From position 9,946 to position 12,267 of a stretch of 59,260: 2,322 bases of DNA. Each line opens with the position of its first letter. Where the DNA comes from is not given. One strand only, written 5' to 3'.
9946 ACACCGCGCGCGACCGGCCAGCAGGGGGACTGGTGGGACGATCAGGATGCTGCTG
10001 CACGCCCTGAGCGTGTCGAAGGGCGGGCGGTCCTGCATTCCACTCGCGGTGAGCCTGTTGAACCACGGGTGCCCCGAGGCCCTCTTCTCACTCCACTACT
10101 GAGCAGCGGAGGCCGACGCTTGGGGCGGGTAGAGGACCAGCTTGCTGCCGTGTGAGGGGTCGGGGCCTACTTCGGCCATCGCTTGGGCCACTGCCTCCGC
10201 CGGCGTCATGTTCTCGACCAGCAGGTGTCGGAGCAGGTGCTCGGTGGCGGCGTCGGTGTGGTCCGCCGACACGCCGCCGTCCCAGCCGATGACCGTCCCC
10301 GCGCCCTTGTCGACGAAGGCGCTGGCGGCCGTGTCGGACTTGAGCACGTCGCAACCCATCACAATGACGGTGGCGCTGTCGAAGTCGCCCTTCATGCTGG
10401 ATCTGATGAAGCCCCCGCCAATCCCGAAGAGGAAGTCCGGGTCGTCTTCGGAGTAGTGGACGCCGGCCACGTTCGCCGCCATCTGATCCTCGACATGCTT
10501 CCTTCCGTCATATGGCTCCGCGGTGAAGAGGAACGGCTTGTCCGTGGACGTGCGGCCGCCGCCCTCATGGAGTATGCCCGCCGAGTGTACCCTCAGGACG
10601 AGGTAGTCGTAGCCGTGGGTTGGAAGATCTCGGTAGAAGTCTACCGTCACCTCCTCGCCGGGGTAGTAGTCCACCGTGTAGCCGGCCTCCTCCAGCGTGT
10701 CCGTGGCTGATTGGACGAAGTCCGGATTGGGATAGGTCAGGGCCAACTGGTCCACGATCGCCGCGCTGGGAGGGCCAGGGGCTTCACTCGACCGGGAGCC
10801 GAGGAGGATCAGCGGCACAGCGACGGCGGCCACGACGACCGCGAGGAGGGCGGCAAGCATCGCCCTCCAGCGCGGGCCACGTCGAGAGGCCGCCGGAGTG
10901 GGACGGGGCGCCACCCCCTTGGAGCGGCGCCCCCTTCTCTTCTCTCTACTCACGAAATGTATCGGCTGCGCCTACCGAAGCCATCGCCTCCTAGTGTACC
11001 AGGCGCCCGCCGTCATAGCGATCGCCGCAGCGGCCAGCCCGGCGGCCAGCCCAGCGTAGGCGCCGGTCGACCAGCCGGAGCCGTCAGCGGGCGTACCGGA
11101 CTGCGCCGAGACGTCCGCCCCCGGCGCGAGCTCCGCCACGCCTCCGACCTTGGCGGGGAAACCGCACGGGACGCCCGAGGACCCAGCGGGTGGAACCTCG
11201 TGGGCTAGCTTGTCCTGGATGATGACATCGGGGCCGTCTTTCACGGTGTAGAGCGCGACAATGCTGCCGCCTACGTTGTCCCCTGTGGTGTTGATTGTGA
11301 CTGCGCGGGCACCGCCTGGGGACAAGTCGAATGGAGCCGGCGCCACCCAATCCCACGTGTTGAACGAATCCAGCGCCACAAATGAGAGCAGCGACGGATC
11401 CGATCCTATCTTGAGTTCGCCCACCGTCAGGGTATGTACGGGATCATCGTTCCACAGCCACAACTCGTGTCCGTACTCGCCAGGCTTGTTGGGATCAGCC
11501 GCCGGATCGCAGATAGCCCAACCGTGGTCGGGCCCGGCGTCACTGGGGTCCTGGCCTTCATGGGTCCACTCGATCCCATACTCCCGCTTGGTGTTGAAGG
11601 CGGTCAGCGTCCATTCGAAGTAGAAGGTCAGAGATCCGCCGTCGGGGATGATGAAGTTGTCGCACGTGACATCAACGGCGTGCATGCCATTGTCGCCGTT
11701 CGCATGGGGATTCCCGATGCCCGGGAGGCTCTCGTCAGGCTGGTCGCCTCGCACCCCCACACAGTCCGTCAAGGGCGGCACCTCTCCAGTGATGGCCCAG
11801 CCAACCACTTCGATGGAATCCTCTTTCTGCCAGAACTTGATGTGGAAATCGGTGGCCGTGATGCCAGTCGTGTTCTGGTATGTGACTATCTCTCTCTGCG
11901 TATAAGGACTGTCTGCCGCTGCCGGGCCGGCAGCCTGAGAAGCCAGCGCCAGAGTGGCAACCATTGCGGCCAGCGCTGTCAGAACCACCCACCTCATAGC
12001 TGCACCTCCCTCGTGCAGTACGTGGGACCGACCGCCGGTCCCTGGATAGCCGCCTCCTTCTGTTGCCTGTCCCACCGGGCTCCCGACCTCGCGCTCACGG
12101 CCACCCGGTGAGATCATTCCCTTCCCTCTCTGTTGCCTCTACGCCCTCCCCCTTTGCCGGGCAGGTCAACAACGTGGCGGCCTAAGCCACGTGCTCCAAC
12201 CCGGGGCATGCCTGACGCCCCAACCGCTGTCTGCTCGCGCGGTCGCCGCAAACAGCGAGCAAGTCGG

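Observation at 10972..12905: Shared C-terminal VGG(I/V)AEL-linker-TM-WYxRRR tail on two unrelated secreted proteins: candidate sorting signal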

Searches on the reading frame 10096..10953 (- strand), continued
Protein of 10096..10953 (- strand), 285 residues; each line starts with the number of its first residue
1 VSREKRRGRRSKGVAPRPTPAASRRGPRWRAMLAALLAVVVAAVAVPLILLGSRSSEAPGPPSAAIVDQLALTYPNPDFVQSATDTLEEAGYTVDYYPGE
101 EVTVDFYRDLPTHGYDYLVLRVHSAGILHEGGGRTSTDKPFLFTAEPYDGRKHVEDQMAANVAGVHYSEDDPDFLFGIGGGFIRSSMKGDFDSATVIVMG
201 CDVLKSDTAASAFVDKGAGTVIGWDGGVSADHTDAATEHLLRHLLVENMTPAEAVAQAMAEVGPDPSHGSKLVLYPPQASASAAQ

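Call 68: list_cluster_members(proteins=[P0226, P0231, P0244, P0404, P0301, P0345, P0022])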
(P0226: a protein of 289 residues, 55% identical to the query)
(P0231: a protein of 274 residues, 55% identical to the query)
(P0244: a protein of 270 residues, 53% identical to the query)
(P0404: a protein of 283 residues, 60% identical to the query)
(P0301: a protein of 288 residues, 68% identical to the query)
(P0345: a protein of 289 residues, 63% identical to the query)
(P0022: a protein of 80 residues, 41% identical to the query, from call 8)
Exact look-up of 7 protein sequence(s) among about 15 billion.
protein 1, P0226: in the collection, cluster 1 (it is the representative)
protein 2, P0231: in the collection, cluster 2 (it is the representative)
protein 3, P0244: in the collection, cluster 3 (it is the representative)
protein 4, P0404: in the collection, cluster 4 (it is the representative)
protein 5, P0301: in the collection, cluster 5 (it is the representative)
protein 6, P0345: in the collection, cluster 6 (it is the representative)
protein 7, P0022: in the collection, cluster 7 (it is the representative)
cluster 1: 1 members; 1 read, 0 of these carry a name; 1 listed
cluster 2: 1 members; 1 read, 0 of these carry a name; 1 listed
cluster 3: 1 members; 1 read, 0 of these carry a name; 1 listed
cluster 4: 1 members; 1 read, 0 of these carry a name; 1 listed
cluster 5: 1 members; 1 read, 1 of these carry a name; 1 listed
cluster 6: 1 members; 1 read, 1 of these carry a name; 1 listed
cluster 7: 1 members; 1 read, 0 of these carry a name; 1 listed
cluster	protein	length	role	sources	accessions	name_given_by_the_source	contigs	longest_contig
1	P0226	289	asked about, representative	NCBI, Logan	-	-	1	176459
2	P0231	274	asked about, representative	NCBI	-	-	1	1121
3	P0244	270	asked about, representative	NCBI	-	-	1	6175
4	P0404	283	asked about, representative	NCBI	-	-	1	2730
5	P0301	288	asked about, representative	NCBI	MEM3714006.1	MAG: hypothetical protein QXF82_03565 [Nitrososphaeria archaeon]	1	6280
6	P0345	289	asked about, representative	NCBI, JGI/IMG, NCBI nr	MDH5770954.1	MAG: hypothetical protein OEZ25_06680 [Candidatus Bathyarchaeota archaeon] | hypothetical protein [Candidatus Bathyarchaeota archaeon]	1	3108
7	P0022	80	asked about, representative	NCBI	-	-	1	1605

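Call 70: search_protein_families(library=pfam, proteins=[L125:12-905:+, L125:902-2245:-, L125:2282-3163:-, L125:3152-5833:+, L125:7924-8727:+, L125:8962-10332:-, L125:10326-10865:-], max_evalue=0.0001)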
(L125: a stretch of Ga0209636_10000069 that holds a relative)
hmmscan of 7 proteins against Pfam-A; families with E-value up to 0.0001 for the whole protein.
L125:12-905:+ (297 aa): 1 family
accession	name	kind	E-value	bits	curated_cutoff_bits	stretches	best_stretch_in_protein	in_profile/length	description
PF00491.26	Arginase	-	3.5e-79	266.6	22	1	25-288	2-279/280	Arginase family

L125:902-2245:- (447 aa): 6 families
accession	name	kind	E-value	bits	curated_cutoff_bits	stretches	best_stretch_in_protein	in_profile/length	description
PF01189.24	Methyltr_RsmB-F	-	1.8e-49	168.6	27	1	250-443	4-198/199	16S rRNA methyltransferase RsmB/F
PF13847.12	Methyltransf_31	-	1.3e-08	35.1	27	1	253-389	2-114/145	Methyltransferase domain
PF01728.25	FtsJ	-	2.1e-07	31.5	24.1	1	253-385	20-141/181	FtsJ-like methyltransferase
PF17125.10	Methyltr_RsmF_N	-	4.9e-07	30.5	34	1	155-240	5-85/86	N-terminal domain of 16S rRNA methyltransferase RsmF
PF01269.23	Fibrillarin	-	1e-05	25.3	27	1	249-318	66-133/227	Fibrillarin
PF01029.23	NusB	-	3.2e-05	24.8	23.1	1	9-93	7-96/133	NusB family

L125:2282-3163:- (293 aa): 3 families
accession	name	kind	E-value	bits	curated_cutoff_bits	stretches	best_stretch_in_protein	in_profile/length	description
PF13183.11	Fer4_8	-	1e-05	26.4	27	0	249-277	7-35/68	4Fe-4S dicluster domain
PF13484.11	Fer4_16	-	3.6e-05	24.9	30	0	202-259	2-65/66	4Fe-4S double cluster binding domain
PF13237.11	Fer4_10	-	6e-05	23.3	25.5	0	197-233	4-43/53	4Fe-4S dicluster domain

L125:3152-5833:+ (893 aa): 4 families
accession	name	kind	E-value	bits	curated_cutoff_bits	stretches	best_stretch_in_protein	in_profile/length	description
PF00136.26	DNA_pol_B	-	2.7e-44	152.1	23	1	488-859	27-428/453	DNA polymerase family B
PF03104.25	DNA_pol_B_exo1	-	3.9e-18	66.2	23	1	171-354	2-185/242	DNA polymerase family B, exonuclease domain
PF10108.15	DNA_pol_B_exo2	-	1.2e-05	25.6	24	1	302-355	25-79/213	Predicted 3'-5' exonuclease related to the exonuclease domain of PolB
PF13482.12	RNase_H_2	-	5.4e-05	23.6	22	0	311-406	37-112/165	RNase_H superfamily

L125:7924-8727:+ (267 aa): 5 families
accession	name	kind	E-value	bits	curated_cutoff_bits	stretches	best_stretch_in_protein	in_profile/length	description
PF13614.12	AAA_31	-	1.5e-21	77.5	27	1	12-189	2-169/177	AAA domain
PF10609.15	ParA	-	3.6e-16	59.8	27.1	1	12-65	4-57/246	NUBPL iron-transfer P-loop NTPase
PF01656.29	CbiA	-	3.5e-13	50.1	25.4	1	14-230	1-110/125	CobQ/CobB/MinD/ParA nucleotide binding domain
PF07015.17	VirC1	-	3.4e-07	30.3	24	0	12-51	2-41/231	VirC1 protein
PF09140.17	MipZ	-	7.4e-06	25.9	20.7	1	13-57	2-46/262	ATPase MipZ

L125:8962-10332:- (456 aa): 2 families
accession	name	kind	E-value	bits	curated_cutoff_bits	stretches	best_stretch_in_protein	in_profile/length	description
PF01546.33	Peptidase_M20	-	2.1e-26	93.6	24.6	1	85-451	1-205/206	Peptidase family M20/M25/M40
PF07687.19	M20_dimer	-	7.6e-10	39.1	21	1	197-353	2-103/107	Peptidase dimerisation domain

L125:10326-10865:- (179 aa): 2 families
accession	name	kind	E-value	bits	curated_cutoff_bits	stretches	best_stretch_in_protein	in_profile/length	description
PF00881.29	Nitroreductase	-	4.6e-35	121.7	23.5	2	15-81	1-67/167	Nitroreductase family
PF14512.11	TM1586_NiRdase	-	5.5e-20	72.4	27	2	32-62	158-188/215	Putative TM nitroreductase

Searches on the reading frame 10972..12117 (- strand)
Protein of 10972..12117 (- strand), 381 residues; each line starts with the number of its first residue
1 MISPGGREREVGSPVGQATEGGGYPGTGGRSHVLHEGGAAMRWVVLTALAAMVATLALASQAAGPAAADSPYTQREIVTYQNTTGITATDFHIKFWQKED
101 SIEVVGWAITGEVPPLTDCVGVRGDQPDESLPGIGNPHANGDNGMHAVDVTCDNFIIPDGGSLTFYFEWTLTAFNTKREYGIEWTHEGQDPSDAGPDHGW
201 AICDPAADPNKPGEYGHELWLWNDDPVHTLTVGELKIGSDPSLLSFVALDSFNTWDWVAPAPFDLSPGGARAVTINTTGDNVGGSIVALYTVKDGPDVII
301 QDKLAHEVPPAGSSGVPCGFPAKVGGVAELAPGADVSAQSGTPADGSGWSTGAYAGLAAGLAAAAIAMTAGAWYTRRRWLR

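Call 3: search_protein_families(library=ncbifam, proteins=[window:10972-12117:-], max_evalue=10)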
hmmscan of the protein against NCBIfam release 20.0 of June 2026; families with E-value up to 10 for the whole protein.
window:10972-12117:- (381 aa): 0 families

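Call 4: search_protein_families(library=pfam, proteins=[window:10972-12117:-], max_evalue=10)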
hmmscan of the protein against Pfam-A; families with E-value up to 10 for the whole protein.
window:10972-12117:- (381 aa): 0 families

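Call 10: find_encoding_contigs(protein=window:10972-11997:-, flank=10000, max_places=4)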
Protein window:10972-11997:- (341 aa): 3 contigs read that carry it; 2 places shown.
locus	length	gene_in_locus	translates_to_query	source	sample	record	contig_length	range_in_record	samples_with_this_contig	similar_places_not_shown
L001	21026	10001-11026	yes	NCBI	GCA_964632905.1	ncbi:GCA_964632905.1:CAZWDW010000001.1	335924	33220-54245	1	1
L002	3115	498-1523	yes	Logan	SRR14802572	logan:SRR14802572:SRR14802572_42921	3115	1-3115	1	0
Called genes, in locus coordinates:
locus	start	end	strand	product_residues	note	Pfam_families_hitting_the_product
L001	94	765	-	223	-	PF03070:TENA_THI-4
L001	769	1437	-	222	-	PF03070:TENA_THI-4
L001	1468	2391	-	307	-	PF13240:Zn_Ribbon_1 (weak)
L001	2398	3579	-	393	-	PF13354:Beta-lactamase2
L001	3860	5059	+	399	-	PF02515:CoA_transf_3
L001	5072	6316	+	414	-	PF02515:CoA_transf_3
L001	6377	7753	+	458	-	PF05977:MFS_3, PF07690:MFS_1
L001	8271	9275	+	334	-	-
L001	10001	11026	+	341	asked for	-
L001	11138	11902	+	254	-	-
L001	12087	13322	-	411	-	PF02771:Acyl-CoA_dh_N, PF02770:Acyl-CoA_dh_M, PF22924:ACOX_C_alpha1 (faint), PF00441:Acyl-CoA_dh_1, PF08028:Acyl-CoA_dh_2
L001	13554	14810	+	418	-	PF05977:MFS_3, PF07690:MFS_1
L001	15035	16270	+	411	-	PF02771:Acyl-CoA_dh_N, PF02770:Acyl-CoA_dh_M, PF00441:Acyl-CoA_dh_1, PF08028:Acyl-CoA_dh_2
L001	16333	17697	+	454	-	PF03577:Peptidase_C69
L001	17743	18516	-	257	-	PF01135:PCMT, PF01209:Ubie_methyltran, PF13489:Methyltransf_23, PF02353:CMAS, PF13847:Methyltransf_31, PF08241:Methyltransf_11, PF08242:Methyltransf_12, PF13649:Methyltransf_25, +3 more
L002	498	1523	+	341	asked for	-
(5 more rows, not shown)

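Call 65: search_protein_families(library=padloc, proteins=[window:10972-11997:-], max_evalue=0.01)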
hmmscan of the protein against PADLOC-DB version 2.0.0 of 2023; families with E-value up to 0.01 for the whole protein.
window:10972-11997:- (341 aa): 0 families

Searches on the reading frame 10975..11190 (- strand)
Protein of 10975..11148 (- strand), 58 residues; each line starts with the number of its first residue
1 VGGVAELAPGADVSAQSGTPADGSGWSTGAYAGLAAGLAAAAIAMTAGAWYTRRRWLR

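Call 3: search_protein_families(library=ncbifam, proteins=[window:10975-11148:-], max_evalue=10)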
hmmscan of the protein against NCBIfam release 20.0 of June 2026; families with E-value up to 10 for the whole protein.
seq(58 aa): 2 families
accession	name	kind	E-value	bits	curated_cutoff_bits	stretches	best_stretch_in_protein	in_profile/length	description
NF001214.0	PRK00187.1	equivalog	0.042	12.8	449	1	27-55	419-447/464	NorM family multidrug efflux MATE transporter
NF033846.1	Rumino_NPXTG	domain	0.62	10.4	23.5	1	27-55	3-28/30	NPXTG-anchored protein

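Call 4: search_protein_families(library=pfam, proteins=[window:10975-11148:-], max_evalue=10)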
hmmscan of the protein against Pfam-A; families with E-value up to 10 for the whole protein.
seq(58 aa): 0 families

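Call 8: find_homologous_proteins(query=A1, max_evalue=10)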
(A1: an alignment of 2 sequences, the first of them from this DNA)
Query A1 (2 sequences) (72 aa, profile of the alignment): 27 proteins with E <= 10 among 8000 candidates.
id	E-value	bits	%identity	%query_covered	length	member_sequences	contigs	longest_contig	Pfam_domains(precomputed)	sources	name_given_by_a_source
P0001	2.5e-11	61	60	81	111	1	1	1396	-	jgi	jgi:hypothetical protein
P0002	2.8e-11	61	55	90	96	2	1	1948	-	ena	-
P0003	7.1e-11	60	58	81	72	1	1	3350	-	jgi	jgi:hypothetical protein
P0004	1.6e-9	56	55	81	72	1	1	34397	-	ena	-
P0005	2.3e-8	52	55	76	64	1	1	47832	-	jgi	jgi:hypothetical protein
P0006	1.3e-7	50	46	88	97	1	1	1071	-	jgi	jgi:hypothetical protein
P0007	1.2e-5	43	53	79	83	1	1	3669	-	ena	-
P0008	1.2e-5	43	78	13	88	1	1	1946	-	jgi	jgi:hypothetical protein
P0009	2.4e-5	42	52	81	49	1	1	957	-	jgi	jgi:hypothetical protein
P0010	1.2e-4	40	63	53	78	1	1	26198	-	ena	-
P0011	5.2e-3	35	45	99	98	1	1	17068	-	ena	-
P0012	6.1e-3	35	53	81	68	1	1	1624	-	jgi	jgi:hypothetical protein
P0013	2.1e-2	33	46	89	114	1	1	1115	-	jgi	jgi:hypothetical protein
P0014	2.4e-2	33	56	79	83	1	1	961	-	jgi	jgi:hypothetical protein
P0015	5.7e-2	31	88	11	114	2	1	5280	PF13385.14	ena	-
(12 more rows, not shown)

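Call 14: search_protein_families(library=ncbifam, alignment_id=A2, max_evalue=1)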
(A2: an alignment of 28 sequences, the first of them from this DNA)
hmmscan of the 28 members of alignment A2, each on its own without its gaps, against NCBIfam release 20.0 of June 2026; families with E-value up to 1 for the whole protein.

A. member 1, seq(60 aa): 1 family
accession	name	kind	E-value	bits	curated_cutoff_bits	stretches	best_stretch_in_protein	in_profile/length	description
NF001214.0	PRK00187.1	equivalog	0.046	12.7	449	1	29-57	419-447/464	NorM family multidrug efflux MATE transporter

B. families by the number of members that match (of 28 scanned): 19 families
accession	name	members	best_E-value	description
NF058571.1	GVDTG_CTERM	19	0.00024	GVDTG sorting domain-containing protein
TIGR01167.1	LPXTG_anchor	16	0.0022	LPXTG cell wall anchor domain-containing protein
NF033846.1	Rumino_NPXTG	9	0.0014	NPXTG-anchored protein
NF040681.2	GPS-CTERM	6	0.0049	GPS-CTERM domain-containing protein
NF047378.1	photo_II_Psb35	3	0.0099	photosystem II assembly protein Psb35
NF058670.1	sorting_LPXTATN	2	0.065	LPxTATN C-terminal sorting signal domain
NF052482.1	sulfolyase_CuyA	1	0.002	D-cysteate sulfo-lyase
NF038392.1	div_DrpB_YedR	1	0.0035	cell division protein DrpB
TIGR03901.2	MYXO-CTERM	1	0.0055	MYXO-CTERM sorting domain-containing protein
NF053845.1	CoaP_CTERM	1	0.01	choice-of-anchor protein CoaP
TIGR02176.1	pyruv_ox_red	1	0.034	pyruvate:ferredoxin (flavodoxin) oxidoreductase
NF045638.1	Mrt_dep_phytase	1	0.042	myxosortase-dependent phytase-like phosphatase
NF001214.0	PRK00187.1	1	0.046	NorM family multidrug efflux MATE transporter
TIGR03893.1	lant_SP_1948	1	0.063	lichenicidin A2 family type 2 lantibiotic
NF041527.1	SCO1860_LAETG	1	0.12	SCO1860 family LAETG-anchored protein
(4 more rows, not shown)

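Call 17: search_protein_representatives(alignment_id=A2)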
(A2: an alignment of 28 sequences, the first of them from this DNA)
Query: 28 sequences, 55 profile positions. Proteins with E-value up to 0.001 (for the whole library): 2036; up to 1e-10: 576; up to 1e-30: 0. The best 150 are listed.
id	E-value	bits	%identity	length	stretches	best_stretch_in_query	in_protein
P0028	1.1e-19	86.6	-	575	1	2-55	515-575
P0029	1.6e-19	86.0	-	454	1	3-55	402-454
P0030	7.1e-19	84.0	-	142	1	2-54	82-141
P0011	1.6e-18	82.8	-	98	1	2-54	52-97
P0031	4.1e-18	81.5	-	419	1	2-55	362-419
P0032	5.0e-18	81.3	-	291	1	2-55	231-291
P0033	5.2e-18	81.2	-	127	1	2-55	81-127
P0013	7.7e-18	80.7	-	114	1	2-55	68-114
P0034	8.2e-18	80.6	-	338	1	2-55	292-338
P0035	8.5e-18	80.5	-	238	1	2-55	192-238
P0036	8.6e-18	80.5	-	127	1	2-55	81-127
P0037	9.4e-18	80.4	-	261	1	3-55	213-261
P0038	9.7e-18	80.3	-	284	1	2-54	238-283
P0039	1.6e-17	79.7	-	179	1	2-55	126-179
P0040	1.6e-17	79.6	-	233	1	2-55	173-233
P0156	1.3e-14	70.3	-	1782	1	2-55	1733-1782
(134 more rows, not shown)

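Call 36: search_protein_families(library=pfam, alignment_id=A5, max_evalue=0.001)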
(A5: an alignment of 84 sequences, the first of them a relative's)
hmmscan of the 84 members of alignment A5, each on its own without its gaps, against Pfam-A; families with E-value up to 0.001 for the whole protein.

A. member 1, P0028 (575 aa): 0 families

B. families by the number of members that match (of 84 scanned): 51 families (the first 25 are shown)
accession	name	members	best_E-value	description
PF02412.23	TSP_3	10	2.3e-44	Thrombospondin type 3 repeat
PF13229.12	Beta_helix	7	2.8e-17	Right handed beta helix region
PF05048.19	NosD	6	1.2e-35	Periplasmic copper-binding protein (NosD)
PF01839.29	FG-GAP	5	1.2e-70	FG-GAP repeat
PF13517.12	FG-GAP_3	5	3.9e-24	FG-GAP-like repeat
PF00082.27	Peptidase_S8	3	1.8e-62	Subtilase family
PF24247.1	DUF7450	3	3.2e-15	Repeat of unknown function (DUF7450)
PF00963.24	Cohesin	3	9.3e-05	Cohesin domain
PF24096.1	DUF7379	2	1.6e-06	Domain of unknown function (DUF7379)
PF02089.21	Palm_thioest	2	5e-05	Palmitoyl protein thioesterase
PF25470.1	DUF7901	1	5.7e-40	Domain of unknown function (DUF7901)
PF13540.12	RCC1_2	1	3.6e-30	Regulator of chromosome condensation (RCC1) repeat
PF13620.12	CarboxypepD_reg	1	5e-24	Carboxypeptidase regulatory-like domain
PF02369.22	Big_1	1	1.9e-19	Bacterial Ig-like domain (group 1)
PF24251.1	DUF7453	1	4.9e-19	Family of unknown function (DUF7453)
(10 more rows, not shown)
